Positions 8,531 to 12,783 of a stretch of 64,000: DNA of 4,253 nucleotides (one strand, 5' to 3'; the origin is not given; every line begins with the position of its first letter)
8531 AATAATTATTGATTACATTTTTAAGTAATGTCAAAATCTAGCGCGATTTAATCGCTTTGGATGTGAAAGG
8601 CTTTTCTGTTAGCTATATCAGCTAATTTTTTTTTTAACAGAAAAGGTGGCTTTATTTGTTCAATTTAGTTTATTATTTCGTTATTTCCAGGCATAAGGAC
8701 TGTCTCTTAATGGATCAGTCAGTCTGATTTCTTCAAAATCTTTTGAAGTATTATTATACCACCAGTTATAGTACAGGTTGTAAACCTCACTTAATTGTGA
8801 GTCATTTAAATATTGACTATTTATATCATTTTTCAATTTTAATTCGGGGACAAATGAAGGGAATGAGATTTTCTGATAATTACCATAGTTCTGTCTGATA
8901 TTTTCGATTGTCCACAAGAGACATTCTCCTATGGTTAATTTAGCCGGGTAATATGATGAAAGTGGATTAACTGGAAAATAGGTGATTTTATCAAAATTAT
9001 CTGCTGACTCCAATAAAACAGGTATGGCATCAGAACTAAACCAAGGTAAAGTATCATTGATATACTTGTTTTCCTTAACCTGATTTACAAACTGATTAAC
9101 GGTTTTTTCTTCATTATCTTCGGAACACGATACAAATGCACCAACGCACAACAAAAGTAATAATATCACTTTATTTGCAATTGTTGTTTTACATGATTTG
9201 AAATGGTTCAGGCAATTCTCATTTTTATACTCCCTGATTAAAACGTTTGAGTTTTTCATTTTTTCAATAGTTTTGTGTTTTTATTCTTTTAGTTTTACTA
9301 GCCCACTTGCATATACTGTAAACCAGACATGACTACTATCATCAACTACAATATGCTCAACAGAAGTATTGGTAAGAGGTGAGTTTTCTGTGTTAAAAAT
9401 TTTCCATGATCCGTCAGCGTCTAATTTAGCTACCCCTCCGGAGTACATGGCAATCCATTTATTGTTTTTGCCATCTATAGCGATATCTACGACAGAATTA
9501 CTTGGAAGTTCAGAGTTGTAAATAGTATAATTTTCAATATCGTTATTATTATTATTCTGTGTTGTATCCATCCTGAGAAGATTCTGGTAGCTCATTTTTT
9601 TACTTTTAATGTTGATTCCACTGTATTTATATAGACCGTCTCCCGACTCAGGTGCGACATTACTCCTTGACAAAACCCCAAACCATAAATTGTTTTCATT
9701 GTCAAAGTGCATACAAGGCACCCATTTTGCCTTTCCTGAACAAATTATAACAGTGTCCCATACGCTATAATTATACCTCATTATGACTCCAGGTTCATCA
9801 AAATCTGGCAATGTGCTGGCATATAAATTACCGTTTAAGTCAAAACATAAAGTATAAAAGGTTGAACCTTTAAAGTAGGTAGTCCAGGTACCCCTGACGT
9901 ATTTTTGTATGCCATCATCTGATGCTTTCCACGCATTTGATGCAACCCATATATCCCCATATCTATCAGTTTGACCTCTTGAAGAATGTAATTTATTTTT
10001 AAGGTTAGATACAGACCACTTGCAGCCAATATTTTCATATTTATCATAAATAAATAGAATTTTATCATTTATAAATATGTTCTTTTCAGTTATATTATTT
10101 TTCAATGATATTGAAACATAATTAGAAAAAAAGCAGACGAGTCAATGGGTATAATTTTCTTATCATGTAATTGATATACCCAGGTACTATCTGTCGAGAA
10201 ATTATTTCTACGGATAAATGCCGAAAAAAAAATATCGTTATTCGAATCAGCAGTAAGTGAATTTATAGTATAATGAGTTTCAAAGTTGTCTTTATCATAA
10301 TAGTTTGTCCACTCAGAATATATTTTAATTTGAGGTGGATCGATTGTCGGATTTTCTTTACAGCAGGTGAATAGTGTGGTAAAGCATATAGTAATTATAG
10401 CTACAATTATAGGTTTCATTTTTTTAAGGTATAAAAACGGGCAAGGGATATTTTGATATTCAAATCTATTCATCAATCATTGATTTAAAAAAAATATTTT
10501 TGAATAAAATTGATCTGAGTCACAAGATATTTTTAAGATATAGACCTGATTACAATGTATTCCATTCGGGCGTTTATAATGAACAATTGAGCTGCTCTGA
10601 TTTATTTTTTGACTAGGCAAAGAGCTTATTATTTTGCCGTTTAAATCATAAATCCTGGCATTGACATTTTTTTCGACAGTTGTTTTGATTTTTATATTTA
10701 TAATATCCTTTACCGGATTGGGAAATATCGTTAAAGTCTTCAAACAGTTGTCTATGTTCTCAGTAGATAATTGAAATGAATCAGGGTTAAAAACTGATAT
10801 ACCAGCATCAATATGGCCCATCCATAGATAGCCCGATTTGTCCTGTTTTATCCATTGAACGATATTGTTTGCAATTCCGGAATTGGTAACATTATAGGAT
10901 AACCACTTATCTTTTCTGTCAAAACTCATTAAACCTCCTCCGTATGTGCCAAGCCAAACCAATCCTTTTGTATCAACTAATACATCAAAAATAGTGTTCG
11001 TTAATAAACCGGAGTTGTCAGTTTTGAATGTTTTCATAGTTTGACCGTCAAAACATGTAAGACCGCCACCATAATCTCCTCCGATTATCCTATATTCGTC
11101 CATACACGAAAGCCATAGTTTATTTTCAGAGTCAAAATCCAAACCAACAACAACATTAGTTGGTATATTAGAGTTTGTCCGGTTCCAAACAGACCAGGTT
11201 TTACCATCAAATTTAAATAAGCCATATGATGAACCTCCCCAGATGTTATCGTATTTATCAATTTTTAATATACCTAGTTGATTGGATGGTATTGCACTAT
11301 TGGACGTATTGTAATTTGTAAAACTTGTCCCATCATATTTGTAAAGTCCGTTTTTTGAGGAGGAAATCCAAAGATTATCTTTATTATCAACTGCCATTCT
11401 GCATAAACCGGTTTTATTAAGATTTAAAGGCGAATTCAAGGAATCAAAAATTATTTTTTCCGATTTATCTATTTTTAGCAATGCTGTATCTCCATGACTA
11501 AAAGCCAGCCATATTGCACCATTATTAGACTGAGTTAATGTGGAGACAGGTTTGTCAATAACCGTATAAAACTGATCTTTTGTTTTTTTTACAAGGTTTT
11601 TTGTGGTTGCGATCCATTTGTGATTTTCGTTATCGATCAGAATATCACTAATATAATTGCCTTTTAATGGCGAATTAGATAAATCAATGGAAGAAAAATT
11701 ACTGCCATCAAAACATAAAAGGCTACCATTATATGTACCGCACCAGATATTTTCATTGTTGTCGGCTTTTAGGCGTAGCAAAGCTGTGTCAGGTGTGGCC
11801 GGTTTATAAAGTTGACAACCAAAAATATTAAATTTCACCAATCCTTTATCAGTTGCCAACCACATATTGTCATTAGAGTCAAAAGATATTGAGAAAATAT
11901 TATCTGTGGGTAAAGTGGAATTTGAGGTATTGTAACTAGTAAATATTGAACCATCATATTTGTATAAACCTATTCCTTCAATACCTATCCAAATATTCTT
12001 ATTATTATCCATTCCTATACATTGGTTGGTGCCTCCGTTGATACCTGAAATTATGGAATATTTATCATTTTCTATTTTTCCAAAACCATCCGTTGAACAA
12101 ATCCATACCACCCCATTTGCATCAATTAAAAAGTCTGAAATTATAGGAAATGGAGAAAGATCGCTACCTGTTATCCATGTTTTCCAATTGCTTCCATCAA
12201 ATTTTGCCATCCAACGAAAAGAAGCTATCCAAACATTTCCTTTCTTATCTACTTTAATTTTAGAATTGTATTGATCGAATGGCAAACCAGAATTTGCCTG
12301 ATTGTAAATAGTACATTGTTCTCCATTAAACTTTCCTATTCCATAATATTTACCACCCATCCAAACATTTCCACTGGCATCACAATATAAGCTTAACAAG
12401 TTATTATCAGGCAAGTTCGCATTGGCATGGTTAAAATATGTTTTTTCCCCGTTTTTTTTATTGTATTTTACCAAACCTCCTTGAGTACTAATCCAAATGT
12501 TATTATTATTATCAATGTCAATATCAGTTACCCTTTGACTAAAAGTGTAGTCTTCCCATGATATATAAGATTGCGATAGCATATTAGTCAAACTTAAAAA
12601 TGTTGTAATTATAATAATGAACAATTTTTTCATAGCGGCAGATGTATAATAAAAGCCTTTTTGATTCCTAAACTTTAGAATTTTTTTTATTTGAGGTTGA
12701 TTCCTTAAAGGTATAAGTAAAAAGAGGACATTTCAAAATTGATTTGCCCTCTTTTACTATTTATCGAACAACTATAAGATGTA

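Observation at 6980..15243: Three genes in one surface-protein block are switched off at 7-nt A/T homopolymers; 8 nt would restore each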

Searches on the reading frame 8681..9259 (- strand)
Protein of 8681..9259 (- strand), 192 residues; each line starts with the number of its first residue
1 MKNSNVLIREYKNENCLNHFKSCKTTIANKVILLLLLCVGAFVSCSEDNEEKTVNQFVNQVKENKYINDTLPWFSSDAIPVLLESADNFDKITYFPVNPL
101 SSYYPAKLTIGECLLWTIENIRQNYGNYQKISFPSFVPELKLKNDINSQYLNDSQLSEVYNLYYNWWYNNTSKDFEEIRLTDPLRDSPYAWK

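Call 7: search_protein_families(library=pfam, max_evalue=0.01, proteins=[window:8681-9259:-])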
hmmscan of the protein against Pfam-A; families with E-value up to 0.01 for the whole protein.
window:8681-9259:- (192 aa): 1 family
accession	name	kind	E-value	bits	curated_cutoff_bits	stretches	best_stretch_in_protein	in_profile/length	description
PF16301.11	DUF4943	-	6.1e-29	101.4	27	1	49-191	2-150/151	Domain of unknown function (DUF4943)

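Call 10: find_encoding_contigs(protein=window:8681-9259:-, flank=10000, max_places=10)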
Protein window:8681-9259:- (192 aa): 2 contigs read that carry it; 2 places shown.
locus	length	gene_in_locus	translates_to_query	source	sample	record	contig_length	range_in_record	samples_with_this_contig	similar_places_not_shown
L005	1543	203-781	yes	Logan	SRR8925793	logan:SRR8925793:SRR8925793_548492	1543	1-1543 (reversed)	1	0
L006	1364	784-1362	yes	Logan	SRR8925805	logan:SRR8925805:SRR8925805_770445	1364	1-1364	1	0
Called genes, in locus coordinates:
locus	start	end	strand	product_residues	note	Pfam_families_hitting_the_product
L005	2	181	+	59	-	?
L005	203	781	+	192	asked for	PF16301:DUF4943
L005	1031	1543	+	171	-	?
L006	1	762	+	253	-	?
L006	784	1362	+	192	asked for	PF16301:DUF4943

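Call 65: search_protein_families(library=ncbifam, max_evalue=0.001, proteins=[window:8681-9259:-])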
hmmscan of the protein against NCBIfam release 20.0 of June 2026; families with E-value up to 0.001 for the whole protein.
window:8681-9259:- (192 aa): 0 families

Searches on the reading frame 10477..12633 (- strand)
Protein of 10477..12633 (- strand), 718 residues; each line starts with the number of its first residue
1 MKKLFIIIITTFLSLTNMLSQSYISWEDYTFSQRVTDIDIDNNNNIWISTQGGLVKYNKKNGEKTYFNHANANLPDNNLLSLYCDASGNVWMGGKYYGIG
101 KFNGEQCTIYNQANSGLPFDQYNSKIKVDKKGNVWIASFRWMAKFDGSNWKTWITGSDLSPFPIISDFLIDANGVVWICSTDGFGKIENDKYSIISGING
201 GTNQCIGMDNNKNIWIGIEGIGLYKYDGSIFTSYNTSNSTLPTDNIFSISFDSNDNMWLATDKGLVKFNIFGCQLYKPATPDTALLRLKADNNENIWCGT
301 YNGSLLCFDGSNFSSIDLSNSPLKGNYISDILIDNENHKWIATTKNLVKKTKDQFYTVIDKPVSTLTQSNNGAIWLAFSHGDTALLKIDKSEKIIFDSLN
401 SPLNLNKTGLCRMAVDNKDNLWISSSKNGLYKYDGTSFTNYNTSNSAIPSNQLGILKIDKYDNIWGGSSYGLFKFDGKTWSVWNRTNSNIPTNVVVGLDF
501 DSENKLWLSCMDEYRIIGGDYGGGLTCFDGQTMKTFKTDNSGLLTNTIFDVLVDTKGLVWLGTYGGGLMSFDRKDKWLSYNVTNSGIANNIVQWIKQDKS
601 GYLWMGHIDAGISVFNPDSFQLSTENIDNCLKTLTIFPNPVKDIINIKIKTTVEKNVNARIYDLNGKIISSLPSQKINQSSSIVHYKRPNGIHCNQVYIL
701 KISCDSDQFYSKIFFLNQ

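Call 7: search_protein_families(library=pfam, max_evalue=0.01, proteins=[window:10477-12633:-])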
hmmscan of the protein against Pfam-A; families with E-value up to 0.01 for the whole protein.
window:10477-12633:- (718 aa): 5 families
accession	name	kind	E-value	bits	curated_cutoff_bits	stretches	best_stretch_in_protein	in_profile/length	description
PF07494.17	Reg_prop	-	6.8e-34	112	20.4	1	241-262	2-23/24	Two component regulator propeller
PF18962.6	Por_Secre_tail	-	6.5e-09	36.4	27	1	636-713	1-73/75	Secretion system C-terminal sorting domain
PF14870.12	PSII_BNR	-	6.6e-09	35.9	27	1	26-94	181-251/303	Photosynthesis system II assembly factor YCF48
PF13570.13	Beta-prop_ACSF4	-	0.00018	21.4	133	0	512-704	60-245/329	Beta-alanine-activating enzyme, beta-propeller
PF16244.11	DUF4901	-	0.0077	16.8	27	0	22-134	34-141/148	YcdB, YcdC repeated domain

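Call 8: find_encoding_contigs(protein=window:10477-12633:-, flank=10000, max_places=10)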
Protein window:10477-12633:- (718 aa): 4 contigs read that carry it; 4 places shown.
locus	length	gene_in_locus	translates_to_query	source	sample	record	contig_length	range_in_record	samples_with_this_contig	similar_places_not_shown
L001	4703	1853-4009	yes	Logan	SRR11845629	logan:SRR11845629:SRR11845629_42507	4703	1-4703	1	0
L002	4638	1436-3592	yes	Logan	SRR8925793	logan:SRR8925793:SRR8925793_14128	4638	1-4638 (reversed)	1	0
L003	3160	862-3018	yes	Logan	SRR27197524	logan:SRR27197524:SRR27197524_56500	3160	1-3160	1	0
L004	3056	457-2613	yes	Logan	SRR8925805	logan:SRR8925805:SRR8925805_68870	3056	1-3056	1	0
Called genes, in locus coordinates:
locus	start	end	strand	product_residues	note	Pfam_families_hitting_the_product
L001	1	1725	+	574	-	?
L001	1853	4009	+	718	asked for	PF14870:PSII_BNR (faint), PF07494:Reg_prop (faint), PF13570:Beta-prop_ACSF4 (faint), PF18962:Por_Secre_tail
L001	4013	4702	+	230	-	?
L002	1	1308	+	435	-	?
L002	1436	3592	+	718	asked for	PF14870:PSII_BNR (faint), PF07494:Reg_prop (faint), PF13570:Beta-prop_ACSF4 (faint), PF18962:Por_Secre_tail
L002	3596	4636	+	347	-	?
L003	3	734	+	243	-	?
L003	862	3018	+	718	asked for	PF14870:PSII_BNR (faint), PF07494:Reg_prop (faint), PF13570:Beta-prop_ACSF4 (faint), PF18962:Por_Secre_tail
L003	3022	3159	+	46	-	?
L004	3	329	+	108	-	?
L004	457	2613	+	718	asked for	PF14870:PSII_BNR (faint), PF07494:Reg_prop (faint), PF13570:Beta-prop_ACSF4 (faint), PF18962:Por_Secre_tail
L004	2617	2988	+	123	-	-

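Call 30: find_related_loci(query=window:10477-12633:-, collection=genome_contigs, flank=10000)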
Query window:10477-12633:- (718 aa) in genome_contigs; peptide patterns used: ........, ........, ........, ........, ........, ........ (x = any residue, [..] = any of these).
117 stretches matched a pattern; 32 encode a relative of the query (tblastn E <= 1e-3); 32 distinct loci.
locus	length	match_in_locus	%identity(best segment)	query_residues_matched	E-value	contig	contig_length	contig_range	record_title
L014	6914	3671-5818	65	1-718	0e+0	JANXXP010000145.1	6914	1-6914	MAG: Bacteroidetes bacterium isolate GL140_3_metabat_15_sub GL140_3_k141_1273898, whole genome shotgun sequence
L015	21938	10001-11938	30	1-611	1e-79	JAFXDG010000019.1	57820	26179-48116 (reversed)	MAG: Bacteroidaceae bacterium isolate RGIG6310 Sheep_Rectum-3__c166596, whole genome shotgun sequence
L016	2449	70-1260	28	32-619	2e-26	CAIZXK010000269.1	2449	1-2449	MAG: uncultured Bacteroidales bacterium isolate Loc090721-8-6m_bin-0401 genome assembly, contig: bin-0401:269/779, whole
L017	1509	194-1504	26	2-653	7e-25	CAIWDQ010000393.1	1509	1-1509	uncultured bacterium isolate Umea3p4_bin-1352 genome assembly, contig: bin-1352:393/657, whole genome shotgun sequence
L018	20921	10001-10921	29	32-638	9e-24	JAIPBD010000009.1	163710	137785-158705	MAG: Melioribacteraceae bacterium isolate Tobar13m-G18 Tobar13m-C124, whole genome shotgun sequence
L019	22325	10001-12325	27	32-644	2e-22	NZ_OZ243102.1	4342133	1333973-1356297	MAG: Ekhidna sp. isolate abf1a64b-cdbe-4c37-8f85-7d33dfce044d chromosome 1, complete sequence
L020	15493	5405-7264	24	11-632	1e-22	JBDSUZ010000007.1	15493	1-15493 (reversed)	MAG: Saprospiraceae bacterium isolate cluster1_bin.593 k127_13169036, whole genome shotgun sequence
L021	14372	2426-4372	26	2-633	4e-22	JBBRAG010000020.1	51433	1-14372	MAG: Bacteroidia bacterium isolate Co_metawrap_2282 Cmw_2282_k141_16517147_length_51433_cov_10.9984, whole genome shotgu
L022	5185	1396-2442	27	38-683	7e-22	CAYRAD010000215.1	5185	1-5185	MAG TPA_asm: uncultured Vicingus sp. isolate binchicken_co275_22 genome assembly, contig: NODE_30210_length_5185_cov_5.3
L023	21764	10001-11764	24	40-669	3e-21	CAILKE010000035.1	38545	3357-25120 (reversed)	MAG: uncultured Bacteroidetes bacterium isolate Ja1_bin-1594 genome assembly, contig: bin-1594:35/79, whole genome shotg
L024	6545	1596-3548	26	1-629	7e-21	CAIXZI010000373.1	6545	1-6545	MAG: uncultured Bacteroidetes bacterium isolate VK_bin-2399 genome assembly, contig: bin-2399:373/716, whole genome shot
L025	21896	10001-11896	24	37-632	2e-20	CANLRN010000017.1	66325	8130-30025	uncultured Aquimarina sp. isolate 4-651-3Z.fasta genome assembly, contig: NODE_17, whole genome shotgun sequence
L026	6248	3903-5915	24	2-637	4e-20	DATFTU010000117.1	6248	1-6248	MAG TPA_asm: Bacteroidia bacterium isolate SMAG_U9419 k141_621783, whole genome shotgun sequence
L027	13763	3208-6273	25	9-626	1e-18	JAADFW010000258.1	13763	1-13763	MAG: Chlorobiota bacterium isolate M_MaxBin.088 contig-127_7184, whole genome shotgun sequence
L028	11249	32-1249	23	34-622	1e-18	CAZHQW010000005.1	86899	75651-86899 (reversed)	MAG TPA_asm: uncultured Bacteroidales bacterium isolate binchicken_co34_545 genome assembly, contig: NODE_258_length_868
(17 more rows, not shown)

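Call 31: find_related_loci(query=window:10477-12633:-, collection=metagenome_contigs, flank=10000)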
Query window:10477-12633:- (718 aa) in metagenome_contigs; peptide patterns used: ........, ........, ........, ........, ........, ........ (x = any residue, [..] = any of these).
264 stretches matched a pattern; 49 encode a relative of the query (tblastn E <= 1e-3); 49 distinct loci.
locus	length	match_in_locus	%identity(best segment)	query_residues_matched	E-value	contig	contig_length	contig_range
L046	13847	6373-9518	66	1-715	0e+0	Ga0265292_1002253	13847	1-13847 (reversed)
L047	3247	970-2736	60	1-715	0e+0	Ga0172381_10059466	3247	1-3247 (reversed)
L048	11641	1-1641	27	32-697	7e-49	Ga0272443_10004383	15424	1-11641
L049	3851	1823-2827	33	8-616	2e-37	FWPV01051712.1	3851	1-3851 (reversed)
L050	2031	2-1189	30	32-716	1e-34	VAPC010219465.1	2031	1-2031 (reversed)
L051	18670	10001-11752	27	38-669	3e-32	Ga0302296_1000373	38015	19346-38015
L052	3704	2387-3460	28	2-611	1e-26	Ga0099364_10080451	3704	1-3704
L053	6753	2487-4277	24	35-622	4e-24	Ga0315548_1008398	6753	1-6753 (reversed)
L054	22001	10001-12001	26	1-635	3e-23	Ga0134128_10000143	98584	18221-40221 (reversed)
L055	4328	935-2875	27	7-636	8e-23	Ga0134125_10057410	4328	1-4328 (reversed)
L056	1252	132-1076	34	60-626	7e-23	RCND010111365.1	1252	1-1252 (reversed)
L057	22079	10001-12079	24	22-653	3e-21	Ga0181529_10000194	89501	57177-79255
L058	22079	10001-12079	24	22-653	3e-21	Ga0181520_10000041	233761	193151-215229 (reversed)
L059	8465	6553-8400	25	1-620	4e-21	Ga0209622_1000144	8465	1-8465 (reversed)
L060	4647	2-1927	24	41-684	2e-20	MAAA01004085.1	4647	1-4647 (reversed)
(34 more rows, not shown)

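Call 65: search_protein_families(library=ncbifam, max_evalue=0.001, proteins=[window:10477-12633:-])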
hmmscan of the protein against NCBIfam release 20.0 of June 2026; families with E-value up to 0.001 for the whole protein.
window:10477-12633:- (718 aa): 4 families
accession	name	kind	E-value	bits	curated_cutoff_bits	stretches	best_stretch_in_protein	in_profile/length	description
NF052228.1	T9SS_PorZ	equivalog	1.6e-30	106.3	260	6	356-571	426-659/757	type IX secretion system anionic LPS delivery protein PorZ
NF010237.0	PRK13684.1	equivalog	1.6e-11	43.8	326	1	26-94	206-277/334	photosynthesis system II assembly factor Ycf48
NF038113.1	T9SSA_dep_M36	equivalog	4.7e-09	35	885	1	618-713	779-866/869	T9SS-dependent M36 family metallopeptidase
TIGR04183.1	Por_Secre_tail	domain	2.5e-08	33.8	23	1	636-713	1-69/72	T9SS type A sorting domain-containing protein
